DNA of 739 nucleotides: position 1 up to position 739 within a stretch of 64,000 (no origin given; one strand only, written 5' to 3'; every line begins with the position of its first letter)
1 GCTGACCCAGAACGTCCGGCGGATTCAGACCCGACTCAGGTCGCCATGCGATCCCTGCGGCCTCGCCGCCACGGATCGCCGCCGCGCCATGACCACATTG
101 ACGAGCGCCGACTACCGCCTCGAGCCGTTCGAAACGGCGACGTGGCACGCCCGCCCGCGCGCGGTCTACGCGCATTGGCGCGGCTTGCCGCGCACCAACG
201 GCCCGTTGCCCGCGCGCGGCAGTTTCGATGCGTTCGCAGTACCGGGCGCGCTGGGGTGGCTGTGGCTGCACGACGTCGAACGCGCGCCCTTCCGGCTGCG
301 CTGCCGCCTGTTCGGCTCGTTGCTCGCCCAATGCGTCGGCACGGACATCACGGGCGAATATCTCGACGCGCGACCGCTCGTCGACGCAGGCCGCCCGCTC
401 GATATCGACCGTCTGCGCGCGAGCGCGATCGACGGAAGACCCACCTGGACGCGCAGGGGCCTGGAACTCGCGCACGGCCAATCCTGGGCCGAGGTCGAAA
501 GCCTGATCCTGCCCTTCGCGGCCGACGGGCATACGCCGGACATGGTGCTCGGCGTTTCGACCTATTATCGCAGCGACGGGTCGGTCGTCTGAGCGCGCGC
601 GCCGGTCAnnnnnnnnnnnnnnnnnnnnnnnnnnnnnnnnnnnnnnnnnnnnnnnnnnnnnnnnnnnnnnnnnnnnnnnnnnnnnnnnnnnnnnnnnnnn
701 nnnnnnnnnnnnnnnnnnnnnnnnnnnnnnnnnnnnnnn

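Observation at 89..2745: Convergent pair of paralogous PAS_5-like domains, one free-standing and one fused to a receiver, flanked by DUF4394 and PilZ genes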

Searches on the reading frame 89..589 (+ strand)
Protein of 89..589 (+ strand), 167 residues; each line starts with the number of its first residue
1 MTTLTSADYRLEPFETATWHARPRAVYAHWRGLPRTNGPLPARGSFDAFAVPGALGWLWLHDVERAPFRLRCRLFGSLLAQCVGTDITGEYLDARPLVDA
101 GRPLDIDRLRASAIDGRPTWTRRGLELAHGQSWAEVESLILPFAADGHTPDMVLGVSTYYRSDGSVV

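Call 6: search_protein_families(library=pfam, proteins=[window:89-589:+], max_evalue=0.1)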
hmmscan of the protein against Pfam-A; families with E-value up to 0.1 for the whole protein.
window:89-589:+ (167 aa): 1 family
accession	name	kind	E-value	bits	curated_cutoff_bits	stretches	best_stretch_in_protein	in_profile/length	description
PF07310.19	PAS_5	-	6e-06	26.6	22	1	22-156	5-135/137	PAS domain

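Call 8: search_protein_families(library=ncbifam, proteins=[window:89-589:+], max_evalue=1)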
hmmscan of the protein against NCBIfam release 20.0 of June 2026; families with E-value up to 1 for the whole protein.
window:89-589:+ (167 aa): 1 family
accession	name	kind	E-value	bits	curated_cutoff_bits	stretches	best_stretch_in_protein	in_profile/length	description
NF051868.1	CellCycRegMopJ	equivalog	1.9e-08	34.2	200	1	24-156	16-146/164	motility/cell cycle regulatory protein MopJ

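Call 12: find_homologous_proteins(query=window:89-589:+)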
Query window:89-589:+ (167 aa): 14 proteins with E <= 0.001 among 314 candidates.
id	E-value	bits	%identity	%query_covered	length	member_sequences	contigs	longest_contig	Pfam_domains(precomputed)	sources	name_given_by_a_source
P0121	7.1e-108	376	98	100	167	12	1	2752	PF07310.20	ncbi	ncbi:MAG: PAS domain-containing protein [Tagaea sp.]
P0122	7.3e-76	272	72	97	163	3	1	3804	PF07310.20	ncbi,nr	ncbi:MAG: PAS domain-containing protein [Tagaea sp.]|nr:PAS domain-containing protein [Tagaea sp.]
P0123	3.3e-74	266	73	98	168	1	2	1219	-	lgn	-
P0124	8.2e-74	265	71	96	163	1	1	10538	PF07310.20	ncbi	ncbi:MAG: PAS domain-containing protein [Tagaea sp.]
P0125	1.8e-73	264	70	95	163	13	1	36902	PF07310.20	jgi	jgi:hypothetical protein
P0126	2.3e-73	264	70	97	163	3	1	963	PF07310.20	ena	-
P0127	8.6e-73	262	68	97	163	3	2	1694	PF07310.20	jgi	jgi:hypothetical protein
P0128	1.1e-70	255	68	95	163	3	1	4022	PF07310.20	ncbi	-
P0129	1.5e-69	251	69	96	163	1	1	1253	PF07310.20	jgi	jgi:hypothetical protein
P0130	2.9e-68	247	66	97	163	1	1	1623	PF07310.20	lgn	-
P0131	3.6e-64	234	64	96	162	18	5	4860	PF07310.20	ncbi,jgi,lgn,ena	jgi:hypothetical protein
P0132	1.2e-62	229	63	98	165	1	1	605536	PF07310.20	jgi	-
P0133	6.4e-62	226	59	100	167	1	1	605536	PF07310.20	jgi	-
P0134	2.7e-55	205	57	96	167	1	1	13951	PF07310.20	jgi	jgi:hypothetical protein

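Call 41: predict_structure(alignment_id=A5)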
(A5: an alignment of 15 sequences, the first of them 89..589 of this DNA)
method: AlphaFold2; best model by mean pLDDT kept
length: 167 residues; sequences in the alignment: 15
mean_pLDDT: 86.4   pTM: 0.84
mean pLDDT of the five models: 86.4, 86.2, 86.2, 85.6, 83.8
residues with pLDDT >= 90: 106; 70-90: 38; 50-70: 15; < 50: 8
segments of 3 or more residues with pLDDT < 50: 1-5, 99-101
pLDDT, mean of each block of 10 residues (from residue 1): 54 94 97 95 95 95 93 92 87 64 73 96 72 85 97 94 85
secondary structure, 60 per line:
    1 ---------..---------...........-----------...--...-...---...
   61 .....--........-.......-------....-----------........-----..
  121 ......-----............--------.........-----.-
elements in order: H21-31 E58-65 E68-75 H77-83 H106-113 E119-126 E132-143 E152-160

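Call 45: fold_search(model_id=the predicted structure, library=pdb)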
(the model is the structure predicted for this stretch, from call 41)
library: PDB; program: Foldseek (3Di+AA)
matches with E <= 10: 844; with E <= 0.001: 10
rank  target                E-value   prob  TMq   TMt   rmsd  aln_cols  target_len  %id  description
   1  4hj4_A                3.5e-04  1.00  0.51  0.49   3.1       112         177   16  Crystal Structure of Rhodobacter Sphaeroides LOV protein (released 2013-01-16)
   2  5dkl_A                4.2e-04  1.00  0.48  0.58   8.3       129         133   15  Structure of the light-state dimer of the blue light photoreceptor Aureochrome 1a LOV from P. tricornutum (released 2016-01-13)
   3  6hmj_A                4.4e-04  1.00  0.49  0.25   6.5       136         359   17  Structure of an RNA-binding Light-Oxygen-Voltage Receptor (released 2019-08-28)
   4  8a36_A                6.6e-04  1.00  0.48  0.57   4.3       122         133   15  Crystal structure of PpSB1-LOV-K117E mutant (dark state), monoclinic form (released 2023-07-05)
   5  4hj6_B                7.4e-04  1.00  0.47  0.45   3.1       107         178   18  Crystal Structure of Rhodobacter Sphaeroides LOV protein (released 2013-01-16)
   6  7r4s_C                7.9e-04  1.00  0.48  0.58   4.3       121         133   14  Crystal structure of PpSB1-LOV-I48T mutant (dark state) (released 2022-12-21)
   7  6gg9_C                8.3e-04  1.00  0.48  0.58   4.2       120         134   16  Crystal structures of a short blue light photoreceptor protein PpSB1-LOV mutant (dark state) - R61H/R66I (released 2018-07-25)
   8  9vf8                  8.8e-04  1.00  0.44  0.66   3.4       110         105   13  Structure of Meiothermus ruber Mrub_1259 LOV domain (MrLOV) (released 2025-06-25)
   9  7r4s_B                8.8e-04  1.00  0.47  0.58   4.3       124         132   15  Crystal structure of PpSB1-LOV-I48T mutant (dark state) (released 2022-12-21)
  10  5j3w_A                9.9e-04  1.00  0.48  0.57   4.3       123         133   16  Crystal structures reveal signaling states of a short blue light photoreceptor protein PpSB1-LOV (dark state) (released 2016-06-22)
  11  5akp_B                1.1e-03  1.00  0.49  0.15   2.8       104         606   15  Crystal structure of the dark-adapted full-length bacteriophytochrome XccBphP from Xanthomonas campestris bound to BV  (released 2016-05-04)
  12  4hj3_B                1.1e-03  1.00  0.50  0.48   3.3       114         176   18  Crystal Structure of Rhodobacter Sphaeroides LOV protein (released 2013-01-16)
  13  4hj3_A                1.1e-03  1.00  0.49  0.48   3.4       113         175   15  Crystal Structure of Rhodobacter Sphaeroides LOV protein (released 2013-01-16)
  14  5luv_A                1.2e-03  1.00  0.49  0.60   4.0       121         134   15  Short LOV protein W619_1 in apo-state (released 2017-02-22)
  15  7r56                  1.2e-03  1.00  0.48  0.56   4.3       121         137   17  Crystal structure of PpSB1-LOV-I48T mutant (light state) (released 2022-12-21)
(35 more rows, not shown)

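Call 49: find_encoding_contigs(protein=P0132, flank=6000, max_places=2)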
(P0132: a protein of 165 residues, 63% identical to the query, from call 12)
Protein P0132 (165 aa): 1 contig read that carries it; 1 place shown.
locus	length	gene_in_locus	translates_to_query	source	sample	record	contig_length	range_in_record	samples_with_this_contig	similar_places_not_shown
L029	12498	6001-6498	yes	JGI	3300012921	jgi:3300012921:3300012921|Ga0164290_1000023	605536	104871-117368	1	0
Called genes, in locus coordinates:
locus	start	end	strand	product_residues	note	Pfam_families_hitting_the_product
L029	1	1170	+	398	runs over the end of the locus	PF00155:Aminotran_1_2, PF00266:Aminotran_5, PF01053:Cys_Met_Meta_PP (weak)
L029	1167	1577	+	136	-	PF01592:NifU_N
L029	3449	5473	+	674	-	PF00672:HAMP, PF00015:MCPsignal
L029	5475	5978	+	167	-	PF07310:PAS_5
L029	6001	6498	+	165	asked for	PF07310:PAS_5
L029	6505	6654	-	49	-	-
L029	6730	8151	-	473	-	PF07690:MFS_1, PF03209:PUCC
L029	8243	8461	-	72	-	PF00556:LHC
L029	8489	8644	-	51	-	PF00556:LHC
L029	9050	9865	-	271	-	PF00561:Abhydrolase_1 (weak), PF12697:Abhydrolase_6 (weak), PF00326:Peptidase_S9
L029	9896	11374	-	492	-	PF01266:DAO (weak), PF01946:Thi4 (faint), PF07992:Pyr_redox_2, PF12831:FAD_oxidored (faint), PF13450:NAD_binding_8 (weak), PF13738:Pyr_redox_3 (faint)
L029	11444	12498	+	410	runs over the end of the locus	PF01266:DAO, PF12831:FAD_oxidored (faint)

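Call 50: find_encoding_contigs(protein=P0133, flank=6000, max_places=2)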
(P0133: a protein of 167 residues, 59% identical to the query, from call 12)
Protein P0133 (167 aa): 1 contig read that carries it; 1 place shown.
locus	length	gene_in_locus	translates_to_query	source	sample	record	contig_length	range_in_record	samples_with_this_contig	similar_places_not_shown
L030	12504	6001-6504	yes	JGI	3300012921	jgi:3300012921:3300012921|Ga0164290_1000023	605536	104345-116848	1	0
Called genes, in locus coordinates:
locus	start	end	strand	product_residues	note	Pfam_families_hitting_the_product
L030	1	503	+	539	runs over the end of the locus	PF01128:IspD, PF12804:NTP_transf_3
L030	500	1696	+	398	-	PF00155:Aminotran_1_2, PF00266:Aminotran_5, PF01053:Cys_Met_Meta_PP (weak)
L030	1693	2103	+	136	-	PF01592:NifU_N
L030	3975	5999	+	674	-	PF00672:HAMP, PF00015:MCPsignal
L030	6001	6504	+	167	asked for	PF07310:PAS_5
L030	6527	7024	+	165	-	PF07310:PAS_5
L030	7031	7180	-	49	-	-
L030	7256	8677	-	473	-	PF07690:MFS_1, PF03209:PUCC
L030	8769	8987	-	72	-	PF00556:LHC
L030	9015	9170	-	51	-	PF00556:LHC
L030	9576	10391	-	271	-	PF00561:Abhydrolase_1 (weak), PF12697:Abhydrolase_6 (weak), PF00326:Peptidase_S9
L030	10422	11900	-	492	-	PF01266:DAO (weak), PF01946:Thi4 (faint), PF07992:Pyr_redox_2, PF12831:FAD_oxidored (faint), PF13450:NAD_binding_8 (weak), PF13738:Pyr_redox_3 (faint)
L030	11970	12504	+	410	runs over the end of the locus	PF01266:DAO, PF12831:FAD_oxidored (faint)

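Call 51: find_encoding_contigs(protein=P0131, flank=6000, max_places=3)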
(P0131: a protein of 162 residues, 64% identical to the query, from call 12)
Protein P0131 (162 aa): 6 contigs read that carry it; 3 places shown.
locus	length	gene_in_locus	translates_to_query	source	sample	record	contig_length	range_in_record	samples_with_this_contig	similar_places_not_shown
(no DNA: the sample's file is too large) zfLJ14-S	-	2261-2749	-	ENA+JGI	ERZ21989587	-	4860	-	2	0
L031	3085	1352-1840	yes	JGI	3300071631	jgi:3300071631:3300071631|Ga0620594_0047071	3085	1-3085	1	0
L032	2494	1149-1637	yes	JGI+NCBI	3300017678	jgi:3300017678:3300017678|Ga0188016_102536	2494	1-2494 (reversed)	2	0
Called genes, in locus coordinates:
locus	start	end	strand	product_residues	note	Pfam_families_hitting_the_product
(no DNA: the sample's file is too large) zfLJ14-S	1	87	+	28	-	?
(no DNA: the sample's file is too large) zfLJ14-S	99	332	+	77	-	PF00556:LHC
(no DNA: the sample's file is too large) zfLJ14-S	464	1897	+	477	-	PF07690:MFS_1, PF03209:PUCC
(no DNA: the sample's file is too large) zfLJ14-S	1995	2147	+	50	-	-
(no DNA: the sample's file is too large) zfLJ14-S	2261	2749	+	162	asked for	PF07310:PAS_5 (faint)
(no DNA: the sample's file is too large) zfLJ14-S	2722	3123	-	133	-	PF12840:HTH_20 (weak), PF01022:HTH_5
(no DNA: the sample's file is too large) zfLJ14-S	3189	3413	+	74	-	PF11127:YgaP-like_TM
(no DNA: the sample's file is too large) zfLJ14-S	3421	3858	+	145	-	-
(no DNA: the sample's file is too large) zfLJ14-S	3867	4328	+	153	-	PF20398:DUF6691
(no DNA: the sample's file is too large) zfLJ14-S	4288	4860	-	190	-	?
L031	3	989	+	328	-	?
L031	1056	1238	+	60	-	-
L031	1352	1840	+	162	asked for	PF07310:PAS_5 (faint)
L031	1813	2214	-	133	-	PF12840:HTH_20 (weak), PF01022:HTH_5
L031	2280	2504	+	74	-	PF11127:YgaP-like_TM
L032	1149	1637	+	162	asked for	PF07310:PAS_5 (faint)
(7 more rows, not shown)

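Call 68: search_solved_structures(query=A2, max_evalue=1)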
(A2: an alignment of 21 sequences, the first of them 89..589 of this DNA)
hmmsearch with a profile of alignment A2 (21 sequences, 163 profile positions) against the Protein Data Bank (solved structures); distinct sequences matched with E-value up to 1: 0.
